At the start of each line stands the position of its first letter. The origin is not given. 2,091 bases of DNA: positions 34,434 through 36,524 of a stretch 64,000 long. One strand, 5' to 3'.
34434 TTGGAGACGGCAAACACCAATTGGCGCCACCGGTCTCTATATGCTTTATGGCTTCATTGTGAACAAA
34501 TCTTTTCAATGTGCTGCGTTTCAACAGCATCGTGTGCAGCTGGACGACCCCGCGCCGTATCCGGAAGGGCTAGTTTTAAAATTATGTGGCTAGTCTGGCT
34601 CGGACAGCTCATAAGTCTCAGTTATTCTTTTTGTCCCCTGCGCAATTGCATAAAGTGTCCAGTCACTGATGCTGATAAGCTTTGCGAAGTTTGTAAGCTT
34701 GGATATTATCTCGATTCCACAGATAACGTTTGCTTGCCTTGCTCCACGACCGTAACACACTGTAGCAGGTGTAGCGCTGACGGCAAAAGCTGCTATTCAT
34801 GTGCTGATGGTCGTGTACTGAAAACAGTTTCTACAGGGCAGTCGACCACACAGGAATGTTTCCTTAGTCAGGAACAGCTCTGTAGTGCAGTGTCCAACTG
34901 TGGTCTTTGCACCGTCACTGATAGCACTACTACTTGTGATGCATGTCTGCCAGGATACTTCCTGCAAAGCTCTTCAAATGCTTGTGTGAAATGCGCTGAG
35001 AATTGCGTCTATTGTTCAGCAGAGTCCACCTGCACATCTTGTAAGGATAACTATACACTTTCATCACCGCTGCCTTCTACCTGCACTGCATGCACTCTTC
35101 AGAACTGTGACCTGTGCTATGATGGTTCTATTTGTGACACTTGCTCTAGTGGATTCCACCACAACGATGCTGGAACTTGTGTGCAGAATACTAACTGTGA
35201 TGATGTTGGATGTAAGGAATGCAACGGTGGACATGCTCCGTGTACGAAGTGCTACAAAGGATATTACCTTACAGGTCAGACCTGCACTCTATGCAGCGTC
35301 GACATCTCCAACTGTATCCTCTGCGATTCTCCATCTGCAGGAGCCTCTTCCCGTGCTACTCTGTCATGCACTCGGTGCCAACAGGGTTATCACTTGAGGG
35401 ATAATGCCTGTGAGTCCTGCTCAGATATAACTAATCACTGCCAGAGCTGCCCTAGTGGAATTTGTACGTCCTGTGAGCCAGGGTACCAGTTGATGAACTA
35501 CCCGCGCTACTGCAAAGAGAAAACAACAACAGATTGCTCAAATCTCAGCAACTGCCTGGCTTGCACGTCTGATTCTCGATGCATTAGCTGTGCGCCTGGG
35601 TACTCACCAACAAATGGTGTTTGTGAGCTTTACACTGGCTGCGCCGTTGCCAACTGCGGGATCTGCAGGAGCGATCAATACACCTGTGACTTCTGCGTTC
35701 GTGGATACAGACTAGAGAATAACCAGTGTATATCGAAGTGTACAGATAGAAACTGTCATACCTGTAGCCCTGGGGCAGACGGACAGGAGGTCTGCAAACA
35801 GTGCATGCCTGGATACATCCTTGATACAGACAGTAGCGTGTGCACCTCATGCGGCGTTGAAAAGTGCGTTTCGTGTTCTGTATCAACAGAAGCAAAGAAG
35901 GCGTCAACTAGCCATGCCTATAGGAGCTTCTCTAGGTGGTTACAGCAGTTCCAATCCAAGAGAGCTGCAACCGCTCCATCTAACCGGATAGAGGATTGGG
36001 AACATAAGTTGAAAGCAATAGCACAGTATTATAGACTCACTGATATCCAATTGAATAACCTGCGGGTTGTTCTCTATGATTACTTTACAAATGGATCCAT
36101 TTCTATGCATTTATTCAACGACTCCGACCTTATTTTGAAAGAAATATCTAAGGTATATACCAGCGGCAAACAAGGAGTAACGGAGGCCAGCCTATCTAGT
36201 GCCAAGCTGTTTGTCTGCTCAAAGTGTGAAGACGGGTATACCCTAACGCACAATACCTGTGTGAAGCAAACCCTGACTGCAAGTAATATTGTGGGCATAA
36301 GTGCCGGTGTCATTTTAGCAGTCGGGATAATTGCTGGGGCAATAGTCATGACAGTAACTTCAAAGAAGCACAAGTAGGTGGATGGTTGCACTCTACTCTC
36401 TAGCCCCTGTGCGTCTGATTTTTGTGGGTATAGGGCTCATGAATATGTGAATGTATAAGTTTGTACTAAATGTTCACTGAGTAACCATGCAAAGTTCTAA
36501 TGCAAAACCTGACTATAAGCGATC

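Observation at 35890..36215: HCMP at 34584..36377 has a roughly 110-aa cysteine-free insert between the CXXC array and the last Cys module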

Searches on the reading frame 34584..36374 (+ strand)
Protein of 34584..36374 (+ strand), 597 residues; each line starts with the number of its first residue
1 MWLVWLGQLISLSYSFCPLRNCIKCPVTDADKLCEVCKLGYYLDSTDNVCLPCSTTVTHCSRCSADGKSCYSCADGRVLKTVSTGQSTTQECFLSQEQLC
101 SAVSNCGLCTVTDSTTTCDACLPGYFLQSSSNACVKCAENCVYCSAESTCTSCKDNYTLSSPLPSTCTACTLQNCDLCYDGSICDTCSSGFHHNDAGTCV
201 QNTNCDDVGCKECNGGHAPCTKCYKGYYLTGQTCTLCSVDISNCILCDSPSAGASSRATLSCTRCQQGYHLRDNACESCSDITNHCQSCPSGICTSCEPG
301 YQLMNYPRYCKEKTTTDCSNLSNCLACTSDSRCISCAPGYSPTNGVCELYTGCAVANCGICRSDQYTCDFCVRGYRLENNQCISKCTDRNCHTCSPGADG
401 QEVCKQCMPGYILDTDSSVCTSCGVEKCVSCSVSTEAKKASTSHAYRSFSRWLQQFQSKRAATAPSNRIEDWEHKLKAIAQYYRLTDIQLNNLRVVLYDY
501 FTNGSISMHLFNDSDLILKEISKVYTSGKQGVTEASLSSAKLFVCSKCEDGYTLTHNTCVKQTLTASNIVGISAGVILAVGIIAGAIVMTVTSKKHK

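Call 4: search_protein_families(library=pfam, proteins=[window:34584-36374:+], max_evalue=1)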
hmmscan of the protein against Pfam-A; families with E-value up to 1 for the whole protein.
window:34584-36374:+ (597 aa): 3 families
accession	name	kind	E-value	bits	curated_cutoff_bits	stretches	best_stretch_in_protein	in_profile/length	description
PF03302.18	VSP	-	4.7e-05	22.9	31.4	2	108-206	232-324/397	Giardia variant-specific surface protein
PF05808.16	Podoplanin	-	0.0062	17.3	30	1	553-591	89-127/135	Podoplanin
PF16142.10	DUF4850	-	0.058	13.3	22.5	1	410-497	83-171/184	Domain of unknown function (DUF4850)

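Call 5: find_homologous_proteins(query=window:34584-36374:+)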
Query window:34584-36374:+ (597 aa): 21 proteins with E <= 0.001 among 3198 candidates.
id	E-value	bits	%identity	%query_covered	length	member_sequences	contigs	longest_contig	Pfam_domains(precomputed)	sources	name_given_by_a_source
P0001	0.0e+0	1352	99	100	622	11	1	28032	-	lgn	-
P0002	9.1e-294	994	70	100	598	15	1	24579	PF03302.19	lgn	-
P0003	2.8e-260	883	64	100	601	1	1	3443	PF03302.19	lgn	-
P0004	9.4e-17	79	28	69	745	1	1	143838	PF15913.11,PF03302.19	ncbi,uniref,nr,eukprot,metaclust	ncbi:hypothetical protein EIN_138190 [Entamoeba invadens IP1]|uniref:EGF-like domain-containing prot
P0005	4.8e-15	73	27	80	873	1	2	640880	PF03302.19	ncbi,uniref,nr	ncbi:unnamed protein product [Blepharisma stoltei]|uniref:EGF-like domain-containing protein n=1 Tax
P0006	4.4e-11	60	25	43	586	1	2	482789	-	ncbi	ncbi:hypothetical protein ABPG74_002102 [Tetrahymena malaccensis]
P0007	8.7e-11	59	29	70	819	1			PF03302.19,PF05132.20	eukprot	eukprot:TRINITY_DN331_c0_g1_i1.p1 TRINITY_DN331_c0_g1~~TRINITY_DN331_c0_g1_i1.p1 ORF type:complete l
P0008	9.7e-11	59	24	66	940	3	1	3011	-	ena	-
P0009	2.8e-10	58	28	68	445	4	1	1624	PF03302.19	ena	-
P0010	4.0e-10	57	26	54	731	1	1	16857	-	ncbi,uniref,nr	ncbi:uncharacterized protein LOC116245620 [Nymphaea colorata]|uniref:uncharacterized protein LOC1162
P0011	7.5e-10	56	26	83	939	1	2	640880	PF03302.19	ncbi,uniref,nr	ncbi:unnamed protein product [Blepharisma stoltei]|uniref:EGF-like domain-containing protein n=1 Tax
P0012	6.6e-8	50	22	55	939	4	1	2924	-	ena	-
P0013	7.0e-8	50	25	52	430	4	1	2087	-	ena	-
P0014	2.6e-7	48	29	41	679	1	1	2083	PF03302.19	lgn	-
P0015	3.6e-7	47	30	67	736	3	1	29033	PF25168.2,PF25174.2,PF24814.2,PF24805.2,PF23381.2,PF21029.4,PF25173.2,PF25175.2,PF24817.2,PF25172.2,PF03302.19,PF24807.2,PF23414.2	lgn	-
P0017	8.5e-7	46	23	65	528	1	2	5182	PF03302.19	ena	-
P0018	8.0e-6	43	26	67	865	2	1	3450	PF03302.19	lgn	-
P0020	5.3e-5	40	30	51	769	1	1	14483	PF03302.19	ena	-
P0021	1.2e-4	39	27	64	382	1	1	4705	PF03302.19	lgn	-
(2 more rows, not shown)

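Call 9: find_encoding_contigs(protein=P0002, flank=10000, max_places=3)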
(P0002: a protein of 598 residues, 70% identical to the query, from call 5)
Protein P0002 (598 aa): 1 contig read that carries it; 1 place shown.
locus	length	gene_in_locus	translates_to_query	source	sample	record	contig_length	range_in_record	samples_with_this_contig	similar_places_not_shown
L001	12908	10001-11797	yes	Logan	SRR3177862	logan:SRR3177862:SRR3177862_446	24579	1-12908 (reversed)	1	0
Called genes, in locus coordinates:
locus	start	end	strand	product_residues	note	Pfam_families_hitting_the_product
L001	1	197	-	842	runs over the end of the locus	PF04712:Radial_spoke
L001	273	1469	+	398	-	-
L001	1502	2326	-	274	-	PF12796:Ank_2, PF13637:Ank_4 (faint), PF00023:Ank (faint), PF13606:Ank_3 (faint), PF13857:Ank_5 (faint), PF12796:Ank_2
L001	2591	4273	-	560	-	-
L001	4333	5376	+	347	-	PF00226:DnaJ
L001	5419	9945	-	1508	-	-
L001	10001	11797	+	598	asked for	PF03302:VSP (faint)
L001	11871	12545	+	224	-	-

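Call 21: find_encoding_contigs(protein=P0003, flank=10000, max_places=3)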
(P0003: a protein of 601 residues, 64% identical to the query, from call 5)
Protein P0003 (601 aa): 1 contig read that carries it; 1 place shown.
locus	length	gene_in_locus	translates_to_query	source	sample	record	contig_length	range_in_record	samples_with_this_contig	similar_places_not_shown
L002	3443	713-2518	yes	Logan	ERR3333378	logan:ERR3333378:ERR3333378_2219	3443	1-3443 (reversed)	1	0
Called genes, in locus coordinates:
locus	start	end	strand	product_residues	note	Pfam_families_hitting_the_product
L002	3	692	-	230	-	?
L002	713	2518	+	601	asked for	PF03302:VSP (faint)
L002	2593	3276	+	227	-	-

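Call 22: find_encoding_contigs(protein=P0001, flank=10000, max_places=3)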
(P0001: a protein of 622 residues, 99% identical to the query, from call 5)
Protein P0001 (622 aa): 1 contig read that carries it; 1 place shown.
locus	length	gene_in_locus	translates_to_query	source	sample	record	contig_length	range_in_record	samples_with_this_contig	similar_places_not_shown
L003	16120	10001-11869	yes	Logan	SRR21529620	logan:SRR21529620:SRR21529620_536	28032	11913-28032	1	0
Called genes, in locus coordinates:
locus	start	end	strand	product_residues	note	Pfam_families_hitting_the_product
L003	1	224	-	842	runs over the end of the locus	PF04712:Radial_spoke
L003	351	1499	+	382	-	-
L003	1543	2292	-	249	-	PF12796:Ank_2 (weak), PF13637:Ank_4 (faint), PF13857:Ank_5 (faint), PF00023:Ank (faint), PF13606:Ank_3 (faint), PF12796:Ank_2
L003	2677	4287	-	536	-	-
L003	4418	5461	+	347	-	PF00226:DnaJ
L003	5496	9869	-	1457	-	-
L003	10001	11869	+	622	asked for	-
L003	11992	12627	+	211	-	-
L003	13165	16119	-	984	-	?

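Call 35: predict_structure(alignment_id=A1)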
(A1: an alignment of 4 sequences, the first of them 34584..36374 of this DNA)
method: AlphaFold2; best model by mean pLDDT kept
length: 597 residues; sequences in the alignment: 4
mean_pLDDT: 55.1   pTM: 0.27
mean pLDDT of the five models: 55.1, 54.2, 53.7, 51.0, 48.9
residues with pLDDT >= 90: 0; 70-90: 85; 50-70: 307; < 50: 205
segments of 3 or more residues with pLDDT < 50: 1-16, 251-258, 281-283, 290-292, 305-308, 338-342, 349-352, 371-374, 434-475, 478-492, 498-542, 554-559, 561-582, 584-597
pLDDT, mean of each block of 10 residues (from residue 1): 43 47 64 69 75 74 75 70 64 66 64 62 66 72 62 60 58 63 63 69 69 67 72 70 65 40 63 57 54 52 48 54 60 54 54 50 57 52 56 61 62 63 59 41 38 37 34 49 45 48 35 36 31 27 58 49 32 38 44 39
secondary structure, 60 per line:
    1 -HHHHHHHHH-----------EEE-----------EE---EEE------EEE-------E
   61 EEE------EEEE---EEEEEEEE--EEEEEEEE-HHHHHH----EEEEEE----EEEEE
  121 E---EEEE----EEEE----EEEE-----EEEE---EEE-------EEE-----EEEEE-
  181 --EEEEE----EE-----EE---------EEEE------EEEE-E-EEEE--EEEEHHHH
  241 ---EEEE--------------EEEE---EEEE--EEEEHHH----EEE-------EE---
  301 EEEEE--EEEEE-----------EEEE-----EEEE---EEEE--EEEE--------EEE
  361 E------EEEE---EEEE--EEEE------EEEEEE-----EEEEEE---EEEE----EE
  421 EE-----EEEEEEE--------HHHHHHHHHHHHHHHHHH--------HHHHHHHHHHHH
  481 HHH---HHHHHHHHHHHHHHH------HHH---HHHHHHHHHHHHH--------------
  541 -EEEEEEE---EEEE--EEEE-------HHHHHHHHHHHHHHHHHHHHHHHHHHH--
elements in order: H2-10 E22-24 E41-43 E50-52 E60-63 E70-73 E77-84 E87-94 H96-101 E106-111 E116-121 E125-128 E133-136 E141-144 E150-153 E157-159 E167-169 E175-179 E183-187 E210-213 E220-223 E227-230 E233-236 H237-240 E244-247 E262-265 E269-272 E275-278 E286-288 E301-305 E308-312 E324-327 E333-336 E340-343 E346-349 E358-361 E368-371 E375-378 E381-384 E391-396 E402-407 E411-414 E419-422 E428-434 H443-460 H469-483 H487-501 H514-526 E542-548 E552-555 E558-561 H569-595

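Call 54: list_cluster_members(proteins=[P0001, P0002, P0003])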
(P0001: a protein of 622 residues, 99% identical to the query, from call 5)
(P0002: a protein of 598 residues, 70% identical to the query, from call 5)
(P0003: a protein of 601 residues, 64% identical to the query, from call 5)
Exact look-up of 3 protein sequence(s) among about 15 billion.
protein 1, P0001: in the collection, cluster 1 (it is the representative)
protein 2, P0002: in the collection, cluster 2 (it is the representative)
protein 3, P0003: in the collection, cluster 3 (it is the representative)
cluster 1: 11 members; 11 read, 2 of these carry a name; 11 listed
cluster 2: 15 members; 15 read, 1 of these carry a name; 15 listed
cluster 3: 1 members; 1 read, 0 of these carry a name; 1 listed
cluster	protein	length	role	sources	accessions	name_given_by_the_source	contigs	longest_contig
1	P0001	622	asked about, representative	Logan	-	-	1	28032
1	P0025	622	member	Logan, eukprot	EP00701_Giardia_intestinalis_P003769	XP_001707593.1 High cysteine membrane protein Group 2 [Giardia lamblia ATCC 50803]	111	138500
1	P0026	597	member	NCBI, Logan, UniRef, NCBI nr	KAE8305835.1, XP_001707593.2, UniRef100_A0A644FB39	High cysteine membrane protein Group 2 [Giardia duodenalis] | High cysteine membrane protein Group 2 n=1 Tax=Giardia intestinalis (strain ATCC 50803 / ... | High cysteine membrane protein Group 2 [Giardia intestinalis]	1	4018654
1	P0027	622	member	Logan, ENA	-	-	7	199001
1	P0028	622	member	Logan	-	-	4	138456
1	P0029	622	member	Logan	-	-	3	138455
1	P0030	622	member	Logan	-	-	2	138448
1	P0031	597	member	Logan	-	-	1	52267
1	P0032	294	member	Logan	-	-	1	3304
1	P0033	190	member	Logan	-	-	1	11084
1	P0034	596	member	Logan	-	-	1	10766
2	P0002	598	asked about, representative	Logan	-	-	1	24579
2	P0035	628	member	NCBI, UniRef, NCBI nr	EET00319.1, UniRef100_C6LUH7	High cysteine membrane protein Group 2 [Giardia duodenalis ATCC 50581] | High cysteine membrane protein Group 2 n=1 Tax=Giardia intestinalis (strain ATCC 50581 / ... | High cysteine membrane protein Group 2 [Giardia intestinalis ATCC 50581]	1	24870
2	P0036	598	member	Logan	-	-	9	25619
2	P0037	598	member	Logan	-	-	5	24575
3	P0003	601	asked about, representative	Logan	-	-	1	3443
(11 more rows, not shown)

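Call 80: find_homologous_proteins(query=A3, max_evalue=1e-10)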
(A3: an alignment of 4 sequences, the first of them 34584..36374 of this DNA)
Query A3 (4 sequences) (597 aa, profile of the alignment): 9 proteins with E <= 1e-10 among 3219 candidates.
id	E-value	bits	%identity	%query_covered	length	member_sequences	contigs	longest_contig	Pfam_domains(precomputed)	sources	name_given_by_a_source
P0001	0.0e+0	1219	99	100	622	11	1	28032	-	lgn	-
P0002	0.0e+0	1202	70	100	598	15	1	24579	PF03302.19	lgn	-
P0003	0.0e+0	1157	64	100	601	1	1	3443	PF03302.19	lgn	-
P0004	1.2e-27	115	28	69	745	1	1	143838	PF15913.11,PF03302.19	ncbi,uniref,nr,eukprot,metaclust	ncbi:hypothetical protein EIN_138190 [Entamoeba invadens IP1]|uniref:EGF-like domain-containing prot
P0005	1.4e-16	78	27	80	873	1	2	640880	PF03302.19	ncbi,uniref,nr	ncbi:unnamed protein product [Blepharisma stoltei]|uniref:EGF-like domain-containing protein n=1 Tax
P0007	7.7e-16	76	29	70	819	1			PF03302.19,PF05132.20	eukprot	eukprot:TRINITY_DN331_c0_g1_i1.p1 TRINITY_DN331_c0_g1~~TRINITY_DN331_c0_g1_i1.p1 ORF type:complete l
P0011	2.5e-13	67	25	81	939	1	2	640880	PF03302.19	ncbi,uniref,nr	ncbi:unnamed protein product [Blepharisma stoltei]|uniref:EGF-like domain-containing protein n=1 Tax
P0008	1.1e-12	65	24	66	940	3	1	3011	-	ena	-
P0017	2.7e-12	64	23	65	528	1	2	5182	PF03302.19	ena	-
